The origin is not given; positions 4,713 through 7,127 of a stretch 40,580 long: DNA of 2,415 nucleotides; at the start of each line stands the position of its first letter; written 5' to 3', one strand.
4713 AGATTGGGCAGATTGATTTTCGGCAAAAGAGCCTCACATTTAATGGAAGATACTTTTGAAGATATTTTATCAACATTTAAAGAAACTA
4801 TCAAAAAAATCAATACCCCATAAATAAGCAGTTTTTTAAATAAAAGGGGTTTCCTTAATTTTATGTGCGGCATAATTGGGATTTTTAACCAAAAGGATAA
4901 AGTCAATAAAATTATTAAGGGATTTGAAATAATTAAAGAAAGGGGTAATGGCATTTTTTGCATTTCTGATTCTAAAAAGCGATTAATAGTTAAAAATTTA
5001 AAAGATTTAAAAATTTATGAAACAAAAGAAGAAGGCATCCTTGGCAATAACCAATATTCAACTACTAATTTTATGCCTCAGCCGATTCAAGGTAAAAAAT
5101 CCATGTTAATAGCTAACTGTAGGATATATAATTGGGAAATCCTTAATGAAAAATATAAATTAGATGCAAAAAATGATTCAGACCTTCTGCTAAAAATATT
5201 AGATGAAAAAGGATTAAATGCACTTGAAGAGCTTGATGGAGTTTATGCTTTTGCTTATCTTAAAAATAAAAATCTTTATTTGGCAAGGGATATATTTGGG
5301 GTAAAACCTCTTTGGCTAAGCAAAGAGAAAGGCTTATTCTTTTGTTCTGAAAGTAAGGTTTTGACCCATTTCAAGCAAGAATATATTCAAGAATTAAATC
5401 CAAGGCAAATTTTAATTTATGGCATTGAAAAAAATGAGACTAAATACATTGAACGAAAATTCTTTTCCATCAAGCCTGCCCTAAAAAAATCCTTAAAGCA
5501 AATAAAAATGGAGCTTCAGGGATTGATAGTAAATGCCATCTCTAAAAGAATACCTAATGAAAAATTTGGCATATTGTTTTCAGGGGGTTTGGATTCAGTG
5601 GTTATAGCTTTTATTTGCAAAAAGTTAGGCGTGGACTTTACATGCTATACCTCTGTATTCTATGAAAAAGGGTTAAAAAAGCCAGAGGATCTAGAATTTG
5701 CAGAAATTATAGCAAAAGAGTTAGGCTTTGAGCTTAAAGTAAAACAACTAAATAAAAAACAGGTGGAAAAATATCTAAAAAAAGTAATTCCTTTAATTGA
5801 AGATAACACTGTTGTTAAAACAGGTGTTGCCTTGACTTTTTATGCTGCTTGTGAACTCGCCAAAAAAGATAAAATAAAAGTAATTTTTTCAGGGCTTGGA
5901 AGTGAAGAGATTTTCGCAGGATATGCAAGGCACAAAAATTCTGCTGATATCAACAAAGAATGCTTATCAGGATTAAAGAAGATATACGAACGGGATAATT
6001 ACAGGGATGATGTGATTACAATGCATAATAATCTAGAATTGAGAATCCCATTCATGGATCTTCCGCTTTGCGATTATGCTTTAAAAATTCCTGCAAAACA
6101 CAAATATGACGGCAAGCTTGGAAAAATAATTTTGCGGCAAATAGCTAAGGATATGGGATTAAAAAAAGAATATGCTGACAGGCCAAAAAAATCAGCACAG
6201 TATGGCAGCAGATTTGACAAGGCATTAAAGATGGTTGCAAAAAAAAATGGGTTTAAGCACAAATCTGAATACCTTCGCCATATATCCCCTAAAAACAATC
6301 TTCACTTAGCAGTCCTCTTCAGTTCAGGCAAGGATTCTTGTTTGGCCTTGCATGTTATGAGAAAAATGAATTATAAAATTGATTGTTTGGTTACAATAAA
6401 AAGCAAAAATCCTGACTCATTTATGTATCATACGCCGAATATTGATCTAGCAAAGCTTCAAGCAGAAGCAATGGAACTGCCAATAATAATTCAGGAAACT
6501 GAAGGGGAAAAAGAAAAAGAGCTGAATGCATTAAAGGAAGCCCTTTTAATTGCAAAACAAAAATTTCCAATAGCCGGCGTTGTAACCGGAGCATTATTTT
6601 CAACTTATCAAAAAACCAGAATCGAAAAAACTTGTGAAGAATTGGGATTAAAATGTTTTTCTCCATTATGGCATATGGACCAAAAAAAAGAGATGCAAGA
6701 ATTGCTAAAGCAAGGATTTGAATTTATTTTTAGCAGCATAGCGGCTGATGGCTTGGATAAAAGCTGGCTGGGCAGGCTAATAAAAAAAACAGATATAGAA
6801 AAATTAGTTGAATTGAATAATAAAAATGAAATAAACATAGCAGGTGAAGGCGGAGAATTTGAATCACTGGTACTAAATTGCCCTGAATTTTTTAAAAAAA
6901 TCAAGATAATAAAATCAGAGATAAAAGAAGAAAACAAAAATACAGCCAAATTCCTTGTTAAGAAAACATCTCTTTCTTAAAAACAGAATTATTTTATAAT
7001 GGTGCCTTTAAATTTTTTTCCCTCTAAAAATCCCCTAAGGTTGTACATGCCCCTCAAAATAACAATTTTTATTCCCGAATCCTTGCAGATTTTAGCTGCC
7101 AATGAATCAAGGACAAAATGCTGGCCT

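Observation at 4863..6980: Single-ORF fusion of an AsnB-type glutamine-dependent amidotransferase with a Dph6-type diphthine-ammonia ligase domain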

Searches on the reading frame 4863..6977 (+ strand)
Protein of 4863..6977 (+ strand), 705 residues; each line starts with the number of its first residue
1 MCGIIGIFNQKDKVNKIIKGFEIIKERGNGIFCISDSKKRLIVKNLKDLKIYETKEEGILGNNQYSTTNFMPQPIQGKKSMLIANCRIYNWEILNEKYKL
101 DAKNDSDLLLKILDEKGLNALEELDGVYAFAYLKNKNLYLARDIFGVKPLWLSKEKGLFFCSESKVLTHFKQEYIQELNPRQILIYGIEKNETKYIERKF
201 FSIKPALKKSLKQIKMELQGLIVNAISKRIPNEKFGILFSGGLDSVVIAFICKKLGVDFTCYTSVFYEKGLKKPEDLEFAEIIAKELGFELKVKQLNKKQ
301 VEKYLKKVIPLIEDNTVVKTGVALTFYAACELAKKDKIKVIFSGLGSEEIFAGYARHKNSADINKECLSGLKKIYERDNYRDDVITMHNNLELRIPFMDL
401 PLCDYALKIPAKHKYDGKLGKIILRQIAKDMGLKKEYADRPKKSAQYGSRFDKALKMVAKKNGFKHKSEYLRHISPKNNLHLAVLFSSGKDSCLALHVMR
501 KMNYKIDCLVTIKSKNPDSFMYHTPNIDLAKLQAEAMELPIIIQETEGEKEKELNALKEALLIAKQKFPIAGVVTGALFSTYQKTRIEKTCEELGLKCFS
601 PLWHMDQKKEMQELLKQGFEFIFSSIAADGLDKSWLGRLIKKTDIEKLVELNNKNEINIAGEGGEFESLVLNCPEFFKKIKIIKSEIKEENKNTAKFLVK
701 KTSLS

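Call 3: search_protein_families(library=pfam, proteins=[window:4863-6977:+], max_evalue=0.1)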
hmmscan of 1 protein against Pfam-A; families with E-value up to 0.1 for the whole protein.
window:4863-6977:+ (705 aa): 10 families
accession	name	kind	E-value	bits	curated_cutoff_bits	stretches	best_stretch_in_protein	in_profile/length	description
PF01902.24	Diphthami_syn_2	-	8.6e-65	218.8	23.2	1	482-700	3-215/219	Diphthamide synthase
PF00733.27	Asn_synthase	-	7.2e-42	144.7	21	2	219-359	3-140/354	Asparagine synthase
PF13537.11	GATase_7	-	3.5e-17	63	25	1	73-168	14-122/123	Glutamine amidotransferase domain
PF13522.11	GATase_6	-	1e-12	48.7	27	1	58-163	12-130/130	Glutamine amidotransferase domain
PF24167.1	DUF7411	-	3.3e-10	40.3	28.7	2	235-341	3-99/194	Family of unknown function (DUF7411)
PF01507.26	PAPS_reduct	-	2.3e-08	34.7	22.5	1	237-360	4-113/175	Phosphoadenosine phosphosulfate reductase domain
PF06508.19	QueC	-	4.2e-06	26.9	22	1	237-398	4-159/210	Queuosine biosynthesis protein QueC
PF03054.22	tRNA_Me_trans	-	0.00037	20.6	20.6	0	236-309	4-85/202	tRNA methyl transferase HUP domain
PF01171.26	ATP_bind_3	-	0.00097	19.3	27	0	237-301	4-71/182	PP-loop family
PF02540.23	NAD_synthase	-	0.0022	17.6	21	1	237-298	23-83/242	NAD synthase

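Call 4: search_protein_families(library=ncbifam, proteins=[window:4863-6977:+], max_evalue=0.1)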
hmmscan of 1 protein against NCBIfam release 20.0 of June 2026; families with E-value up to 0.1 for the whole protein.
window:4863-6977:+ (705 aa): 28 families (the best 25 are shown)
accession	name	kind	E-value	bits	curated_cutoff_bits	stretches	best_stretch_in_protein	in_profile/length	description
TIGR03679.1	Dph6_archaeal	equivalog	2e-80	269.2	197.3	1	483-700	1-216/218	diphthine--ammonia ligase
TIGR01536.1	asn_synth_AEB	equivalog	2e-70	238.2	267.1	2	2-360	1-377/517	asparagine synthase (glutamine-hydrolyzing)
NF006949.0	PRK09431.1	equivalog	2.1e-58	198.2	499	1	1-462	1-472/554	asparagine synthase B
TIGR03104.1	trio_amidotrans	equivalog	8.2e-33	113.5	570.1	3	191-375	218-401/589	N-acetylglutaminylglutamine amidotransferase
TIGR03108.1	eps_aminotran_1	hypoth_equivalog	4.5e-29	101.6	816.9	3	175-358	200-378/628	XrtA/PEP-CTERM system amidotransferase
NF052346.1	PAB0415_fam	hypoth_equivalog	4.9e-22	78.7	250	1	485-692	3-199/205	PAB0415 family putative ATP pyrophosphatase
NF033535.1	lass_lactam_cya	exception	1.1e-17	63.8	525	2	66-192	56-189/668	lasso peptide isopeptide bond-forming cyclase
NF052347.1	TTX_0299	hypoth_equivalog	1.5e-13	50.8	250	1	484-691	2-193/200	TTX_0299 family putative ATP pyrophosphatase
NF011155.0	PRK14561.1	equivalog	1.6e-11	44.3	207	2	235-309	3-71/195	hypothetical protein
TIGR01134.1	purF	equivalog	3.9e-10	39.7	350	1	2-197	1-228/432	amidophosphoribosyltransferase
NF010367.0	PRK13795.1-2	equivalog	6.5e-07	28.2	456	1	237-295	247-302/584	hypothetical protein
NF003587.0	PRK05253.1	subfamily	3.7e-06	26.4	195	1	233-303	28-99/301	sulfate adenylyltransferase subunit CysD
NF049949.1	tRNAsynTtuAPyrococ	equivalog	8e-06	25.2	450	2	481-511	49-79/292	tRNA-5-methyluridine(54) 2-sulfurtransferase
TIGR00364.1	TIGR00364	equivalog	1.8e-05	24.4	150.3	1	237-293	3-56/201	7-cyano-7-deazaguanine synthase QueC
NF010368.0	PRK13795.1-3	equivalog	6.5e-05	21.4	588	1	206-297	223-309/635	hypothetical protein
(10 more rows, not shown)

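Call 5: find_homologous_proteins(query=window:4863-6977:+, max_evalue=1e-10)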
Query window:4863-6977:+ (705 aa): 2115 proteins with E <= 1e-10 among 8000 candidates; the best 120 are listed.
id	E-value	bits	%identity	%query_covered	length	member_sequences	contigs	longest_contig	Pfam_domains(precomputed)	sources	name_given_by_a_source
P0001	0.0e+0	1561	100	100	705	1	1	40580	PF00733.28,PF28410.1,PF24167.2,PF01507.26,PF06508.20,PF01902.25,PF13522.12,PF13537.12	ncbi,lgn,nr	ncbi:MAG: diphthine--ammonia ligase [Nanoarchaeota archaeon]|nr:diphthine--ammonia ligase [Nanoarcha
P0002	0.0e+0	1019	64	100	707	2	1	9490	PF00733.28,PF28410.1,PF24167.2,PF03054.23,PF06508.20,PF01902.25,PF13522.12,PF13537.12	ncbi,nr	ncbi:diphthine--ammonia ligase [Candidatus Woesearchaeota archaeon]|nr:MAG: diphthine--ammonia ligas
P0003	8.0e-291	985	63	100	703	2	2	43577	PF00733.28,PF28410.1,PF24167.2,PF03054.23,PF06508.20,PF01902.25,PF13522.12,PF13537.12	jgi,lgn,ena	-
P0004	4.4e-289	979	62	100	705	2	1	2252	PF00733.28,PF28410.1,PF24167.2,PF01902.25,PF13522.12,PF13537.12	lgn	-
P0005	7.2e-282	955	61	100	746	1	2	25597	PF00733.28,PF28410.1,PF24167.2,PF01902.25,PF13522.12,PF13537.12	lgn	-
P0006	3.2e-258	877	57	98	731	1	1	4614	PF00733.28,PF28410.1,PF24167.2,PF01902.25,PF13522.12,PF13537.12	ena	-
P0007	4.8e-255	866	57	100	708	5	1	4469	PF00733.28,PF28410.1,PF24167.2,PF06508.20,PF01902.25,PF13522.12,PF02540.24,PF13537.12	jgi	jgi:asparagine synthase (glutamine-hydrolysing)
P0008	1.4e-254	865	59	100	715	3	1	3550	PF00733.28,PF28410.1,PF24167.2,PF01902.25,PF13522.12,PF13537.12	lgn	-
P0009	2.7e-253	861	55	100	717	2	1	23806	PF00733.28,PF28410.1,PF24167.2,PF01902.25,PF13522.12,PF13537.12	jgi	jgi:diphthine-ammonia ligase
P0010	7.1e-253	859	57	100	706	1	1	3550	PF00733.28,PF28410.1,PF24167.2,PF06508.20,PF01902.25,PF13522.12,PF13537.12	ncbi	-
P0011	1.1e-252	859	57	100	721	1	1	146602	PF00733.28,PF28410.1,PF24167.2,PF01902.25,PF13522.12,PF13537.12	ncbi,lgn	-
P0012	1.2e-251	855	56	100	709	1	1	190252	PF00733.28,PF28410.1,PF24167.2,PF03054.23,PF01902.25,PF13522.12,PF13537.12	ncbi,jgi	-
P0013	1.6e-251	855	57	100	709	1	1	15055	PF00733.28,PF28410.1,PF01902.25,PF13522.12,PF02540.24,PF13537.12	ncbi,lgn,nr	ncbi:TIGR00289 family protein [Candidatus Woesearchaeota archaeon]|nr:TIGR00289 family protein [Cand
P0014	3.6e-251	854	57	100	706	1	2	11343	PF00733.28,PF28410.1,PF24167.2,PF01902.25,PF13522.12,PF02540.24,PF13537.12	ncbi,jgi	jgi:asparagine synthase (glutamine-hydrolysing)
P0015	5.6e-251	853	56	100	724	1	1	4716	PF00733.28,PF28410.1,PF24167.2,PF03054.23,PF01902.25,PF13522.12,PF13537.12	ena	-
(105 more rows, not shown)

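Call 14: search_solved_structures(query=window:4863-6977:+, max_evalue=0.001, show_alignments=5)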
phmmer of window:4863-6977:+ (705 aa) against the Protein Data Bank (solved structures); distinct sequences matched with E-value up to 0.001: 7.
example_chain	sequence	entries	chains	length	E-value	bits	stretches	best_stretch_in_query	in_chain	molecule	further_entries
3rjz_A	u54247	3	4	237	8.4e-53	183.1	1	482-701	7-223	N-type ATP pyrophosphatase superfamily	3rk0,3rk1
2d13_A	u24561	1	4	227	1e-52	182.8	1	482-704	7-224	hypothetical protein PH1257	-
8sue_A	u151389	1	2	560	3.1e-30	108.5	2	211-472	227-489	Asparagine synthetase [glutamine-hydrolyzing]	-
6gq3_A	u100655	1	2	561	3.1e-30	108.5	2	211-472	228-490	Asparagine synthetase [glutamine-hydrolyzing]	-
9b6c_A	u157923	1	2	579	1.2e-29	106.6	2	211-472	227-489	Asparagine synthetase [glutamine-hydrolyzing]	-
1ct9_A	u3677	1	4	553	1.5e-26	96.3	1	69-445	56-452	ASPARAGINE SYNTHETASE B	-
7ylz_A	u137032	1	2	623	4e-05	25.5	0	98-174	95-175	hydroxyamidotransferase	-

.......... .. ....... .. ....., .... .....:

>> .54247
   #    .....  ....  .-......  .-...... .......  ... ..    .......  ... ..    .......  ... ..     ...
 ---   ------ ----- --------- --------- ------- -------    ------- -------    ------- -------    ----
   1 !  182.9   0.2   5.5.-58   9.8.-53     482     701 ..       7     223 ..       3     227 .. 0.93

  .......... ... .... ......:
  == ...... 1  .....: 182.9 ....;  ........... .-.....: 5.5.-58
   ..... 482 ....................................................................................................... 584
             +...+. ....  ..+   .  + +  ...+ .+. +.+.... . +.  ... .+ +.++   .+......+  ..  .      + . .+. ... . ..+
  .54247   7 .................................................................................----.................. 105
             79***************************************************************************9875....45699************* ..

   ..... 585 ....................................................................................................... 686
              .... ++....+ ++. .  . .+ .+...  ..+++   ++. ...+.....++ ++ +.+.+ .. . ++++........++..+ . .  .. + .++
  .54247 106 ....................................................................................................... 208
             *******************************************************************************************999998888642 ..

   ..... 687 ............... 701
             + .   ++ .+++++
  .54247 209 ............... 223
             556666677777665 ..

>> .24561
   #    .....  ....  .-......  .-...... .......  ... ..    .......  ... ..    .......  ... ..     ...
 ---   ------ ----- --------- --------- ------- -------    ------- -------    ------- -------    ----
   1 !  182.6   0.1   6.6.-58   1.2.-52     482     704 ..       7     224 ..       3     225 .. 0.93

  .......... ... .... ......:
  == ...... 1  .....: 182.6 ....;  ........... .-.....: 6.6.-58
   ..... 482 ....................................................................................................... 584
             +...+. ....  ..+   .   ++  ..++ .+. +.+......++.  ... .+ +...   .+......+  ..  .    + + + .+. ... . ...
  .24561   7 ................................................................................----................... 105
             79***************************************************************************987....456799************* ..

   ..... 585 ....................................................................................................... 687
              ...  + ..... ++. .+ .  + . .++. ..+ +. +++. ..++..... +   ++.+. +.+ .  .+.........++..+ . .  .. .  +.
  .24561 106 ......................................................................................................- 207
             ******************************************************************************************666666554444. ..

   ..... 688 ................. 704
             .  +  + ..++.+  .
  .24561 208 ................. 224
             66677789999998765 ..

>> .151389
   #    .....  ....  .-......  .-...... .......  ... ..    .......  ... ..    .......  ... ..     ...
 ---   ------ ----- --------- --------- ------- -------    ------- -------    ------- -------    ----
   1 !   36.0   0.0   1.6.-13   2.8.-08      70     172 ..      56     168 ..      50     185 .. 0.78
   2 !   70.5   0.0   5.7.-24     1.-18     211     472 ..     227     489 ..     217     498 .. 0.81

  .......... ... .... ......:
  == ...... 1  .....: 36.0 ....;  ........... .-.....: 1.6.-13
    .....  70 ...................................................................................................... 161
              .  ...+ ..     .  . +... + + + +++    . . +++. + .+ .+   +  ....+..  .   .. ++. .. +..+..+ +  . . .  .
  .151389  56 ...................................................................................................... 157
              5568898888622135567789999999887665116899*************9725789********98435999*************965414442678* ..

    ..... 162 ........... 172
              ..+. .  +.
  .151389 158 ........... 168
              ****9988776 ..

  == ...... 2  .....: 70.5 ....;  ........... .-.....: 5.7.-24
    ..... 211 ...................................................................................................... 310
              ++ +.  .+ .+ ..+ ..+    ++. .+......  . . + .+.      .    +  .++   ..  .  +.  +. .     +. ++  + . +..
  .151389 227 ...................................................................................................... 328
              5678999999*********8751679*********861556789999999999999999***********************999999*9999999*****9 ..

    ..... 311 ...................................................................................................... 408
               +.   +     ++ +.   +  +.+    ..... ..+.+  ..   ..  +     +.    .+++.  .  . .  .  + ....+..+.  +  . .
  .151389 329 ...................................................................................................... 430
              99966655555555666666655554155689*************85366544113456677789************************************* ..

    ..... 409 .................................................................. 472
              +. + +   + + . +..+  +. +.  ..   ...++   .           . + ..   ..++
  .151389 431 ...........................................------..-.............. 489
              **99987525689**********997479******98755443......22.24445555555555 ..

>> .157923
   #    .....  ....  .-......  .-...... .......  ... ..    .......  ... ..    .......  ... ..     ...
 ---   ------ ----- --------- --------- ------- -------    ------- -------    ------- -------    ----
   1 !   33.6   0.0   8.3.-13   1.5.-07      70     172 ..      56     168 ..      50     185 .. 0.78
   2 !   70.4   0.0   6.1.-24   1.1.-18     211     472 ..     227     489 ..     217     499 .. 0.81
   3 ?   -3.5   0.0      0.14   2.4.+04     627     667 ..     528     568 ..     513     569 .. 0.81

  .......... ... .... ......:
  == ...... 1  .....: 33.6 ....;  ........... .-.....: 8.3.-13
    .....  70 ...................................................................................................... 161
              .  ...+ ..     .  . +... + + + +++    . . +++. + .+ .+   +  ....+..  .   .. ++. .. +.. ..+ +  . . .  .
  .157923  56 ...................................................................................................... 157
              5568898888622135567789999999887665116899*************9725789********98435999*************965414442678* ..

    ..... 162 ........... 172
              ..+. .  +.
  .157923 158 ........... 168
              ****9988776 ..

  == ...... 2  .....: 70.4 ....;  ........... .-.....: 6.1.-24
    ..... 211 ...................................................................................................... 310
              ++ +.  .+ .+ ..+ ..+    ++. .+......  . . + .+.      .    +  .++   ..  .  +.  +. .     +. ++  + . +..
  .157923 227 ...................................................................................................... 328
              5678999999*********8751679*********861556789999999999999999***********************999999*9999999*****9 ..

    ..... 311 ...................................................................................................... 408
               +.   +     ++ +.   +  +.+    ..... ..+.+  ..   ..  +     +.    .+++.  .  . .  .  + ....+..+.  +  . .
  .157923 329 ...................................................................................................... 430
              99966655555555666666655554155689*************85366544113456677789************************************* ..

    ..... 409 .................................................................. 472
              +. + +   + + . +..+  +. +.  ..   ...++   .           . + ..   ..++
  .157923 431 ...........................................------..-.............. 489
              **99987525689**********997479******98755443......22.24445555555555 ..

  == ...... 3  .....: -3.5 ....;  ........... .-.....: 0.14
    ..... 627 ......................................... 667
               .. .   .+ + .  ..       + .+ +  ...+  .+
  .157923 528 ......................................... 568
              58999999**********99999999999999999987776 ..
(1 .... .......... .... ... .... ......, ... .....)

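Call 24: find_encoding_contigs(protein=P0001, flank=10000, max_places=2)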
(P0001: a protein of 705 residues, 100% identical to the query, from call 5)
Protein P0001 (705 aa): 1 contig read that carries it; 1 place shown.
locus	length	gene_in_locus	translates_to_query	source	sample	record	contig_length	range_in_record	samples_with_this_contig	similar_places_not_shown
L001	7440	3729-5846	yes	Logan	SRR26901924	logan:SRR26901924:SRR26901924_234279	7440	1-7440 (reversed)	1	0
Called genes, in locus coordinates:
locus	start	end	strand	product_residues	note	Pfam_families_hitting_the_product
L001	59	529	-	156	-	-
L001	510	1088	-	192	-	PF01909:NTP_transf_2 (weak), PF18765:Polbeta (weak)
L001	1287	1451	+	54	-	-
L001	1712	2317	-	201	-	-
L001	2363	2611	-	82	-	-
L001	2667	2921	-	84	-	PF01866:Diphthamide_syn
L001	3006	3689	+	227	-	PF01168:Ala_racemase_N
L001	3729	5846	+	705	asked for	PF13522:GATase_6, PF13537:GATase_7, PF00733:Asn_synthase, PF01507:PAPS_reduct (faint), PF06508:QueC (faint), PF00733:Asn_synthase, PF01902:Diphthami_syn_2_N, PF28410:Diphthami_syn_2_C, +1 more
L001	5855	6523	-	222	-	PF00696:AA_kinase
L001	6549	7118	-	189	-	PF01725:Ham1p_like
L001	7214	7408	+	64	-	PF09723:Zn_ribbon_8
